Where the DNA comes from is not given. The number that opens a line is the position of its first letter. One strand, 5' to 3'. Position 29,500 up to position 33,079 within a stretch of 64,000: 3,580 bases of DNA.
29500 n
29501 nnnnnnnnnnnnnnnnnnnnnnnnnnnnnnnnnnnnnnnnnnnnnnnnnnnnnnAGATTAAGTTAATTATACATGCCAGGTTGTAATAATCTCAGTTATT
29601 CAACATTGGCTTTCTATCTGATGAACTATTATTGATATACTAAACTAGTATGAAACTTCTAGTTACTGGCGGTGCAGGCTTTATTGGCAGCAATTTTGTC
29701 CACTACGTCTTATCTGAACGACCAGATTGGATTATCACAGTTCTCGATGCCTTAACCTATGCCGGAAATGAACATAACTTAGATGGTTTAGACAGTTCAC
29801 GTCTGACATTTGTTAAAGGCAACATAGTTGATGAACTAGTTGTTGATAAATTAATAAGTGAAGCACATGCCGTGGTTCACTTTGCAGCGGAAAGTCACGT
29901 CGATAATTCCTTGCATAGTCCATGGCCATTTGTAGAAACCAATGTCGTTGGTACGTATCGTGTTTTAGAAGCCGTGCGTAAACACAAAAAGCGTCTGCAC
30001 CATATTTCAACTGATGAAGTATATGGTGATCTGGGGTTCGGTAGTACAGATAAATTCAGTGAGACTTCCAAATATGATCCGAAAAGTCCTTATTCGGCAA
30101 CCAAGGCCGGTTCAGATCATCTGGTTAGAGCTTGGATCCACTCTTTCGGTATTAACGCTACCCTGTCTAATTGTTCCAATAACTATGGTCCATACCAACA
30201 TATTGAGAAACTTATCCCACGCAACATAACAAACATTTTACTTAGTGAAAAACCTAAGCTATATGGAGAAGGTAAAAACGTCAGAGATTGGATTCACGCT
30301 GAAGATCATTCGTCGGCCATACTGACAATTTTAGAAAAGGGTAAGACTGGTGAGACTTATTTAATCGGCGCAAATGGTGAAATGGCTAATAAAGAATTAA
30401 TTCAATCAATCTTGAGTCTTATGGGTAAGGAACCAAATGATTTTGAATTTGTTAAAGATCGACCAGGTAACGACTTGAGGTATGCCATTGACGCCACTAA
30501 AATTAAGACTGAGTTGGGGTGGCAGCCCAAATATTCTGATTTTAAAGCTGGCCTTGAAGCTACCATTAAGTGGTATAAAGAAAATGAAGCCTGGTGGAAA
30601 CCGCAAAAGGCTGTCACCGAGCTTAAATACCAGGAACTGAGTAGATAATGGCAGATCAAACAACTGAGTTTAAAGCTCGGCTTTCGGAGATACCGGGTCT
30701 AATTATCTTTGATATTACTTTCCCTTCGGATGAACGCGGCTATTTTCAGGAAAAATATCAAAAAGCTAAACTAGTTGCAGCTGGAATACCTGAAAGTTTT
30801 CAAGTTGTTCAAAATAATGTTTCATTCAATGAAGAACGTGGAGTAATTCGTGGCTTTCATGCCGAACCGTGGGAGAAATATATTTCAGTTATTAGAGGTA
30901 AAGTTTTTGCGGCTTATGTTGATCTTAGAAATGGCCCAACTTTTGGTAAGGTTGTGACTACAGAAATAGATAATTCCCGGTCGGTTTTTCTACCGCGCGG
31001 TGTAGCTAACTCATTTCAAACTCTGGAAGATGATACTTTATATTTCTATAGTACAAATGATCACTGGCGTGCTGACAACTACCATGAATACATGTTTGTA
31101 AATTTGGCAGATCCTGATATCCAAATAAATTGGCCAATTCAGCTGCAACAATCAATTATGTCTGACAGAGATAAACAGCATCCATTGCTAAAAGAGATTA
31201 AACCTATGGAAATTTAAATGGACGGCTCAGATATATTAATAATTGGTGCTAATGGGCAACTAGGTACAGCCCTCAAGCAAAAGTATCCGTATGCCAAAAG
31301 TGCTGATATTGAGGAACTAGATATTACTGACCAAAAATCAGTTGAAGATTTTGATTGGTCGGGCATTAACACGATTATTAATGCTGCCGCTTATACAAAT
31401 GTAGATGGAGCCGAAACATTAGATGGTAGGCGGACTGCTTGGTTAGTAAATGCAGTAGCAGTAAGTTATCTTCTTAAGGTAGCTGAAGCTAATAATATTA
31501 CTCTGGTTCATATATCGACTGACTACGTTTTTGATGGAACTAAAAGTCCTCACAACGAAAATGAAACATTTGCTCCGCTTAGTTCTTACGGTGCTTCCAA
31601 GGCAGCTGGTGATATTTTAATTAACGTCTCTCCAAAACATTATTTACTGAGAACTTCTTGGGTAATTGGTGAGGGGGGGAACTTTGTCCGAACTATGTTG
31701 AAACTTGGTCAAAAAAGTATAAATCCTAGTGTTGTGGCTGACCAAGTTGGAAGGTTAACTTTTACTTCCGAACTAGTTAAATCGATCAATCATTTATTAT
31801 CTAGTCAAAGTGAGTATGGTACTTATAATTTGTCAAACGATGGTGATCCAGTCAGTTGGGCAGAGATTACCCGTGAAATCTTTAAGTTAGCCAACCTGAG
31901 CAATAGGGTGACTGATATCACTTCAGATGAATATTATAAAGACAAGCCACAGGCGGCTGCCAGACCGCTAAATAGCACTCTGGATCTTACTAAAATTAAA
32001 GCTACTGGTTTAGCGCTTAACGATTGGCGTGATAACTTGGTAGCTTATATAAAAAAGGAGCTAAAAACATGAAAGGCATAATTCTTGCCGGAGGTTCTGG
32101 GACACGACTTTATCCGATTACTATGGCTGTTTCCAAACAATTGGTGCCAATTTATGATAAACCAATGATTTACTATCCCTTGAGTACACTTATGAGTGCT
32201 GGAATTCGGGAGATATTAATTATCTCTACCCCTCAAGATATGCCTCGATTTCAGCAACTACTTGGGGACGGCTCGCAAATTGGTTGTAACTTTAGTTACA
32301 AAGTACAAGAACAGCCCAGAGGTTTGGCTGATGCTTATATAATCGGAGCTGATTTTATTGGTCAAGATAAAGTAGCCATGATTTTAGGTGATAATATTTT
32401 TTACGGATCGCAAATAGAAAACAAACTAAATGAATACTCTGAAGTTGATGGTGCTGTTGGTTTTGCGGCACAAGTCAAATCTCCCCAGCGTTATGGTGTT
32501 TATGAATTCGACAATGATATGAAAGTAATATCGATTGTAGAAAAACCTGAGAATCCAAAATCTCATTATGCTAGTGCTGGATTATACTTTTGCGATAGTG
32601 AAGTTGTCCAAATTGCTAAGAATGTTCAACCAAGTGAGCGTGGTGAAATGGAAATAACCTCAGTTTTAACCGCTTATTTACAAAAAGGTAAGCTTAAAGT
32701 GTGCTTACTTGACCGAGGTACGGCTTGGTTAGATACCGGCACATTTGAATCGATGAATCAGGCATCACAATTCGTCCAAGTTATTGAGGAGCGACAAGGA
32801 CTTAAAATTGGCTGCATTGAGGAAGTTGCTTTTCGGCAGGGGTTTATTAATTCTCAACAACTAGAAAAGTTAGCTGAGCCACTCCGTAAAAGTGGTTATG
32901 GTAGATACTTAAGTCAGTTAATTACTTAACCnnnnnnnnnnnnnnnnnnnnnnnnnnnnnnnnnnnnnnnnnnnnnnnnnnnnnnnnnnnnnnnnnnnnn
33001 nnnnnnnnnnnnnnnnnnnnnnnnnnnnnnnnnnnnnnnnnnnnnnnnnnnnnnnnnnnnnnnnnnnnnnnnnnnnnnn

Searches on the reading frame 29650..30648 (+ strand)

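Call 75: search_protein_families(library=pfam, proteins=[window:29650-30648:+], max_evalue=0.00001)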
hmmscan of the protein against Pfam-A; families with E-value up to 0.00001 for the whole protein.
window:29650-30648:+ (332 aa): 6 families
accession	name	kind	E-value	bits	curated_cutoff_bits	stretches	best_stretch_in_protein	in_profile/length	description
PF16363.11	GDP_Man_Dehyd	-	1.2e-77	262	27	1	4-296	1-324/332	GDP-mannose 4,6 dehydratase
PF01370.27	Epimerase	-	1e-61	208.9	20.9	1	4-240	2-240/240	NAD dependent epimerase/dehydratase family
PF01073.25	3Beta_HSD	-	1.5e-14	54.2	22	1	4-224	1-225/280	3-beta hydroxysteroid dehydrogenase/isomerase family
PF02719.21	Polysacc_synt_2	-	4.9e-14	52.6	20.2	1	3-124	1-131/293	Polysaccharide biosynthesis protein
PF04321.23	RmlD_sub_bind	-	1.5e-12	47.6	27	1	1-163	1-140/287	RmlD substrate binding domain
PF07993.18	NAD_binding_4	-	2e-12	47.3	20.1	1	5-171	1-200/258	Male sterility protein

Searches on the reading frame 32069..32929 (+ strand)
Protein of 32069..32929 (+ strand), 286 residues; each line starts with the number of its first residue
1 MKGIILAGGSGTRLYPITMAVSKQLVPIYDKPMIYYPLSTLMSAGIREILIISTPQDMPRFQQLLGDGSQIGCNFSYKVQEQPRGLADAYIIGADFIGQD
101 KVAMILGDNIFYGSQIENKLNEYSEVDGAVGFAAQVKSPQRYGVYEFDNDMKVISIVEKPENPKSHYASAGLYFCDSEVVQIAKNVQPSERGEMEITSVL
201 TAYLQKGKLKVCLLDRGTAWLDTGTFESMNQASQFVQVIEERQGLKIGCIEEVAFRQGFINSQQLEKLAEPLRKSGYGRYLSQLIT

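Call 75: search_protein_families(library=pfam, proteins=[window:32069-32929:+], max_evalue=0.00001)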
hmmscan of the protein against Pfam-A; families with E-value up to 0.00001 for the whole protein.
window:32069-32929:+ (286 aa): 2 families
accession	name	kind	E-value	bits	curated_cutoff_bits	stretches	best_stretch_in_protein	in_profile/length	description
PF00483.29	NTP_transferase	-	4e-72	243.2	21.2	1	2-236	1-242/245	Nucleotidyl transferase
PF12804.13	NTP_transf_3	-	2.7e-08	34.6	27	1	3-130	1-117/160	MobA-like NTP transferase domain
